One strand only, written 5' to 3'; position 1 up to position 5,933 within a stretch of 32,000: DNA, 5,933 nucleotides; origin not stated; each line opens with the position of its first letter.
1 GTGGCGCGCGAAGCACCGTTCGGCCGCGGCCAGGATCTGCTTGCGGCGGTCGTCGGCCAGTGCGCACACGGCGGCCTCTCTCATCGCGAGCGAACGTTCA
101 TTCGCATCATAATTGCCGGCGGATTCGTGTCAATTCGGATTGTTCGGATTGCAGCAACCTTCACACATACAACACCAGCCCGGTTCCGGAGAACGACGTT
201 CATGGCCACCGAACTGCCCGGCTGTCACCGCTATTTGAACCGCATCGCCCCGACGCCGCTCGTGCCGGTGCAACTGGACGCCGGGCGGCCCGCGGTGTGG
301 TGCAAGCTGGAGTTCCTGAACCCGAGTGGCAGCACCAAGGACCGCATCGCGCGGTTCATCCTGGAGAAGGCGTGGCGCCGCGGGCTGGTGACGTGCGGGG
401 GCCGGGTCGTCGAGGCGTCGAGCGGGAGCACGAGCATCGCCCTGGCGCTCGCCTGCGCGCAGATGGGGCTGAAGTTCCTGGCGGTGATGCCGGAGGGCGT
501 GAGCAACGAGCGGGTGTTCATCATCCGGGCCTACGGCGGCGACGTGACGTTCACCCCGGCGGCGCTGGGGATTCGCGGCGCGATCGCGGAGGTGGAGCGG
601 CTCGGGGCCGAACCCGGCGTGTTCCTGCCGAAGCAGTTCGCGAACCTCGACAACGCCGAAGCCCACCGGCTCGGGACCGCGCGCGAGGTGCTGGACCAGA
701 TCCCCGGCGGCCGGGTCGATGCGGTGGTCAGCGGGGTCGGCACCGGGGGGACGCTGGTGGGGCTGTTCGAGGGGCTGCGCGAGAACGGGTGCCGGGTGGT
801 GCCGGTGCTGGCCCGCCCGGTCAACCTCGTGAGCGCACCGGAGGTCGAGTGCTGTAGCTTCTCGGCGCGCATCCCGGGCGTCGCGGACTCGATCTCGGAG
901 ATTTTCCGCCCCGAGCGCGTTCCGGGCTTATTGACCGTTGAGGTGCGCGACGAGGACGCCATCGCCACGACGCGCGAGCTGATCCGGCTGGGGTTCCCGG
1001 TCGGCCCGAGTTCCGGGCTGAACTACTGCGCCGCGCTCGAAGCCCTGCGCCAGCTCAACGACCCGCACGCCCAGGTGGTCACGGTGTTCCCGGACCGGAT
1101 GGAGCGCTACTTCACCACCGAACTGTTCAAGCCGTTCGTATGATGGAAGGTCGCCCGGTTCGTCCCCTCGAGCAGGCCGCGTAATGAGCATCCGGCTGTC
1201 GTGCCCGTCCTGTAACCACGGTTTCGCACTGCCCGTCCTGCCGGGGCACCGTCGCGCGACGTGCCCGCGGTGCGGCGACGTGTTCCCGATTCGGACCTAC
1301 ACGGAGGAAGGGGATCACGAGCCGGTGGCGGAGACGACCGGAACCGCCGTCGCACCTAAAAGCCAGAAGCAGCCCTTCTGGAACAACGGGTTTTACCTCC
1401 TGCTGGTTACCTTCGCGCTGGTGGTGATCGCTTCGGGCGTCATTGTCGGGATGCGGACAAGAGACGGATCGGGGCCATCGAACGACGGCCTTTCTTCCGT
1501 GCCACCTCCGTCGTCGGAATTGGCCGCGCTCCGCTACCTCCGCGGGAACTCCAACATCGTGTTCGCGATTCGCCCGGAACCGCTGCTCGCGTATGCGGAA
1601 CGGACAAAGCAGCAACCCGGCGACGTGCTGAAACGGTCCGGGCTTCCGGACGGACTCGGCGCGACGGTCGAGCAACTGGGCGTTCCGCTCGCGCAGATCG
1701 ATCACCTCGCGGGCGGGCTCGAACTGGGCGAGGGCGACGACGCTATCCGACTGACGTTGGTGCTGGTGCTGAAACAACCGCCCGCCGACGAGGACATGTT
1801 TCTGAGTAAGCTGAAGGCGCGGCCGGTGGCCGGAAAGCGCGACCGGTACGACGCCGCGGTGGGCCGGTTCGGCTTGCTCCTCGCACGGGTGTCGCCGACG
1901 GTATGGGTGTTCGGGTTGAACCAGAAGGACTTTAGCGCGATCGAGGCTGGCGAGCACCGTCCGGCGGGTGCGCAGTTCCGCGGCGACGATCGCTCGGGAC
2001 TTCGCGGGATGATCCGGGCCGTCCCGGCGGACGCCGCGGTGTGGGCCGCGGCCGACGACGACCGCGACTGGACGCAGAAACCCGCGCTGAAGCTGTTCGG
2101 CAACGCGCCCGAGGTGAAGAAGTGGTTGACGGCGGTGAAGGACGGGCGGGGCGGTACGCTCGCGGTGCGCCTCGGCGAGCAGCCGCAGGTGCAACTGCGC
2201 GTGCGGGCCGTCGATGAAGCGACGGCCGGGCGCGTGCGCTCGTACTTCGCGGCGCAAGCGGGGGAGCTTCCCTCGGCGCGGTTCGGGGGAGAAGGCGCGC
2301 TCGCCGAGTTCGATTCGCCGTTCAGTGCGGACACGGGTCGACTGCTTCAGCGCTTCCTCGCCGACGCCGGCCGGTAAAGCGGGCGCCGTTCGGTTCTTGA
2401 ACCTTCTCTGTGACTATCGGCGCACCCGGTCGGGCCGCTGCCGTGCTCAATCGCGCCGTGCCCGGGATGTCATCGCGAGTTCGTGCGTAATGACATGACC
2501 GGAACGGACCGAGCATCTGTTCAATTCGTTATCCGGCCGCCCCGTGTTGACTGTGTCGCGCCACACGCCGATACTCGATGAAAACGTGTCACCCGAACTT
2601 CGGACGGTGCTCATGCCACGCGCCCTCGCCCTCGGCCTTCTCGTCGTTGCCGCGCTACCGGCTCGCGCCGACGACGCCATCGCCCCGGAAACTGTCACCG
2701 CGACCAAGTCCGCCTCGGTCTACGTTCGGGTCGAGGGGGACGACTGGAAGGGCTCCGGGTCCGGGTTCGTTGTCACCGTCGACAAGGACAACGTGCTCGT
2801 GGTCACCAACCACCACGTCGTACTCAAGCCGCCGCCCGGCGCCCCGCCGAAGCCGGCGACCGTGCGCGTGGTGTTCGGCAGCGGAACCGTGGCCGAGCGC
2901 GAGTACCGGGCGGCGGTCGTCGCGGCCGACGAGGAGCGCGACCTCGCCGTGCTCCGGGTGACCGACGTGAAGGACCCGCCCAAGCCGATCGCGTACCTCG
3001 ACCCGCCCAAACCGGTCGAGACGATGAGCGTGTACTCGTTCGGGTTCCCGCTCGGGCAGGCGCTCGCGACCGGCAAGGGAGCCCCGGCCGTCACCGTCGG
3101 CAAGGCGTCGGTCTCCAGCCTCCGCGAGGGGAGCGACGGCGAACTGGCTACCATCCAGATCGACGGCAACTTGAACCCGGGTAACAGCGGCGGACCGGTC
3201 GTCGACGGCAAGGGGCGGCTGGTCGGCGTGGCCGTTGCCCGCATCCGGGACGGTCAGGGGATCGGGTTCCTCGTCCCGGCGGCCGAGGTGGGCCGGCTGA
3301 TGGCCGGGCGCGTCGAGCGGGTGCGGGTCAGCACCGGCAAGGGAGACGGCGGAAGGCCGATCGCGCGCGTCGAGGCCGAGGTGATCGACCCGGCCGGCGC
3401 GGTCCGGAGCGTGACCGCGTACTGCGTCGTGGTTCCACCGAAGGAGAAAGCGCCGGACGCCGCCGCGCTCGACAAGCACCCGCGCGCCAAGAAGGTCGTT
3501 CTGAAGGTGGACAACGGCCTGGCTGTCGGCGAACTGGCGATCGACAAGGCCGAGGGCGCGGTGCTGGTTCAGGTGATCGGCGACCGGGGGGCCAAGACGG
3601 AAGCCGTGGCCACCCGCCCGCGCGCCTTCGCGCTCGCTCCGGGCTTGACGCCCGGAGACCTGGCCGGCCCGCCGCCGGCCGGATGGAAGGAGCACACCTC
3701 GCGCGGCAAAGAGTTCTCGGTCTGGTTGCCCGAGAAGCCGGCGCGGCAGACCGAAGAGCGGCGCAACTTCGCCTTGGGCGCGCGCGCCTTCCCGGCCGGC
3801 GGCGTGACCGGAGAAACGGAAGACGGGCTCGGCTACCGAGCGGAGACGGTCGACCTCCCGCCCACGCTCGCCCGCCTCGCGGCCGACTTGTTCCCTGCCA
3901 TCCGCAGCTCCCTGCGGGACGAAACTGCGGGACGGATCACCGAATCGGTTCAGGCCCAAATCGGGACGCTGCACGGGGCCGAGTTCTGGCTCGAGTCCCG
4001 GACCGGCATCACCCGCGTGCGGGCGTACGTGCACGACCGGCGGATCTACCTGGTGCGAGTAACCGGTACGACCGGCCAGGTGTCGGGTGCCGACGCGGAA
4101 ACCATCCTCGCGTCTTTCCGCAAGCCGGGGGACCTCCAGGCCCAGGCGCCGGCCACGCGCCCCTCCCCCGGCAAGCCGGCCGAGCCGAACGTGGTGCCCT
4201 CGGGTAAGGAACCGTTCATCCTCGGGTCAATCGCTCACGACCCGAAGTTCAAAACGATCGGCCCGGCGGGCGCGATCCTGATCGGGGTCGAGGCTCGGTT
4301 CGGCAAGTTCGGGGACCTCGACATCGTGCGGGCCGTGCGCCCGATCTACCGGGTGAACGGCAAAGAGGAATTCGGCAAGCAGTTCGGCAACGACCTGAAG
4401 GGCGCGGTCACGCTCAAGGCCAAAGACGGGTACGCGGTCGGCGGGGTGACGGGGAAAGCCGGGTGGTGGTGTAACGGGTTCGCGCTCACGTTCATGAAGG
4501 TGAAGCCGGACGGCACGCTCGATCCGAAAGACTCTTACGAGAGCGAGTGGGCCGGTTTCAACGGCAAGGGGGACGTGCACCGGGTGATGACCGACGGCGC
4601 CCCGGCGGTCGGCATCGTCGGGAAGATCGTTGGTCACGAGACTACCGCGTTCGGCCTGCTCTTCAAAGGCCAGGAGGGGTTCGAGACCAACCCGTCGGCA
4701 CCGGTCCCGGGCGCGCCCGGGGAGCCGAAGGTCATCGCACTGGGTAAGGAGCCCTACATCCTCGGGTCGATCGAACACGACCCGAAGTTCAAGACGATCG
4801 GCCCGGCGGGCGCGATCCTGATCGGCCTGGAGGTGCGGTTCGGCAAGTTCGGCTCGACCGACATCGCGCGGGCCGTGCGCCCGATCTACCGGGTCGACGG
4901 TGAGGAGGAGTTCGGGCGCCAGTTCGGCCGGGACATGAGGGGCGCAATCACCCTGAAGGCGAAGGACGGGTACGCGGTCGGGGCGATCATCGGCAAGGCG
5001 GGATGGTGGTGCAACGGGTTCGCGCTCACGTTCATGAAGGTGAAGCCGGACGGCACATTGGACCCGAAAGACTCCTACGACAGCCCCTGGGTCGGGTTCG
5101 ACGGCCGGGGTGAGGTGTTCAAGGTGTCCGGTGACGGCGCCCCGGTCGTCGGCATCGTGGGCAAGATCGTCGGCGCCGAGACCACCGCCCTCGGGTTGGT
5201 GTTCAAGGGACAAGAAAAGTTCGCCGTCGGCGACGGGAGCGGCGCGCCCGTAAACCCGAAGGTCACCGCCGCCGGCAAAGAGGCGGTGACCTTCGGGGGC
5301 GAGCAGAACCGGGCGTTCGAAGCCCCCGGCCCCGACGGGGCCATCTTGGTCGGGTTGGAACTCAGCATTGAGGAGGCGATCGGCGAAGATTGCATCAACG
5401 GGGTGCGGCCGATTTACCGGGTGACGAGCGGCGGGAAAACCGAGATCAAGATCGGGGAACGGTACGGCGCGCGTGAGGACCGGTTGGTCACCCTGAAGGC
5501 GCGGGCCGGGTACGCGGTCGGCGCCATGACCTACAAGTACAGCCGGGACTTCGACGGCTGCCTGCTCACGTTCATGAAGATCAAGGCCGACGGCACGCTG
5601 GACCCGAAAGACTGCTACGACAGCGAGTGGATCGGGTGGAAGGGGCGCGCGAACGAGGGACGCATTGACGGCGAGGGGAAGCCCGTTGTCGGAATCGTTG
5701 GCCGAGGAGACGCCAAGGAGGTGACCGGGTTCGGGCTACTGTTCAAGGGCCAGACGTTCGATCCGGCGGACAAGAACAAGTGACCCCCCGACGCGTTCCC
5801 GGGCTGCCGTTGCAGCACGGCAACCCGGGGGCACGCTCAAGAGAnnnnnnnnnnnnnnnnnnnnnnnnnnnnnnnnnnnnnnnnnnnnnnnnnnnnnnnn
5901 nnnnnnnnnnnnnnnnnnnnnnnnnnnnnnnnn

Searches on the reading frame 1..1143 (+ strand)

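Call 10: search_protein_families(library=pfam, proteins=[window:1-1143:+], max_evalue=0.01)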
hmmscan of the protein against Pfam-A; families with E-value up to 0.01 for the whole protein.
window:1-1143:+ (380 aa): 1 family
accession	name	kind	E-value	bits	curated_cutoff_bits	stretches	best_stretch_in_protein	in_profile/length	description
PF00291.31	PALP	-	3.2e-56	191.3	35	1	81-365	4-295/295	Pyridoxal-phosphate dependent enzyme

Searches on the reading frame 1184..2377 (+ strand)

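Call 10: search_protein_families(library=pfam, proteins=[window:1184-2377:+], max_evalue=0.01)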
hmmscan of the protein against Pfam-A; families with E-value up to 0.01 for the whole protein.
window:1184-2377:+ (397 aa): 1 family
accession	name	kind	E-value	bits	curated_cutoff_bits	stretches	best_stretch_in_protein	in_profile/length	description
PF13717.11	Zn_ribbon_4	-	0.00013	22.3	30.3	1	5-35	3-36/36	zinc-ribbon domain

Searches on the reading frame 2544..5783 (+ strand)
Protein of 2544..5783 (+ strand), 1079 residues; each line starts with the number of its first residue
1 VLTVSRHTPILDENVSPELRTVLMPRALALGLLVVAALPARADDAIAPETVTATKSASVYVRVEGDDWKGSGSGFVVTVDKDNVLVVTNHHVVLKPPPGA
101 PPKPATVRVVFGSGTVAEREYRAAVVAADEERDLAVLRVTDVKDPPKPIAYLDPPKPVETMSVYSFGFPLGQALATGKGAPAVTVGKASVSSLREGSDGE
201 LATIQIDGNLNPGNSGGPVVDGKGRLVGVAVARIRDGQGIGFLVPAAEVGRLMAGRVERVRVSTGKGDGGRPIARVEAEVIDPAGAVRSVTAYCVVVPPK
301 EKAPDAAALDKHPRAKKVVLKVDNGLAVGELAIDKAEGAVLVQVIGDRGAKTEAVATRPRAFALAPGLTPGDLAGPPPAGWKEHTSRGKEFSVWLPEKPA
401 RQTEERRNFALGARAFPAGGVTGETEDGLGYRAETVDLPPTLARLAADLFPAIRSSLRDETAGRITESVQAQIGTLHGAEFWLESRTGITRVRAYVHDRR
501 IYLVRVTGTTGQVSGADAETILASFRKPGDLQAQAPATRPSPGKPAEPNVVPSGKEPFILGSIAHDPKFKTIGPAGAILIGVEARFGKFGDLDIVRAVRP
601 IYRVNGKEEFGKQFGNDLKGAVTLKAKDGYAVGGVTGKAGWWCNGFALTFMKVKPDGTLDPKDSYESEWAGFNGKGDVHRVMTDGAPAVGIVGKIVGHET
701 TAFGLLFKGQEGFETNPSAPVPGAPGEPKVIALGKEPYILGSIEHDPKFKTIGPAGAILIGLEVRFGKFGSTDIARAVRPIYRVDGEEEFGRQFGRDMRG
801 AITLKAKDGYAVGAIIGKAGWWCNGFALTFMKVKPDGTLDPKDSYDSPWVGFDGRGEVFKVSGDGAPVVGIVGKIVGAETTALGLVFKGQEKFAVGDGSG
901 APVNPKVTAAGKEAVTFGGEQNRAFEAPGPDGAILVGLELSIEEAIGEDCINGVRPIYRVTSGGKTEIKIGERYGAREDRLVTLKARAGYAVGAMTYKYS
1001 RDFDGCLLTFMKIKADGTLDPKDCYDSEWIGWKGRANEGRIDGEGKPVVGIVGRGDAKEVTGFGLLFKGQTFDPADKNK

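Call 10: search_protein_families(library=pfam, proteins=[window:2544-5783:+], max_evalue=0.01)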
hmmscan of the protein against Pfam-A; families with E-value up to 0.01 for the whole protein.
window:2544-5783:+ (1079 aa): 2 families
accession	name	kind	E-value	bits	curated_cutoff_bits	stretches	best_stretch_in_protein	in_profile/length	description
PF13365.12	Trypsin_2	-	4.4e-26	92.8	27.6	1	72-229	1-144/144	Trypsin-like peptidase domain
PF00089.32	Trypsin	-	7.7e-08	32.9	20.6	1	83-247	35-214/220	Trypsin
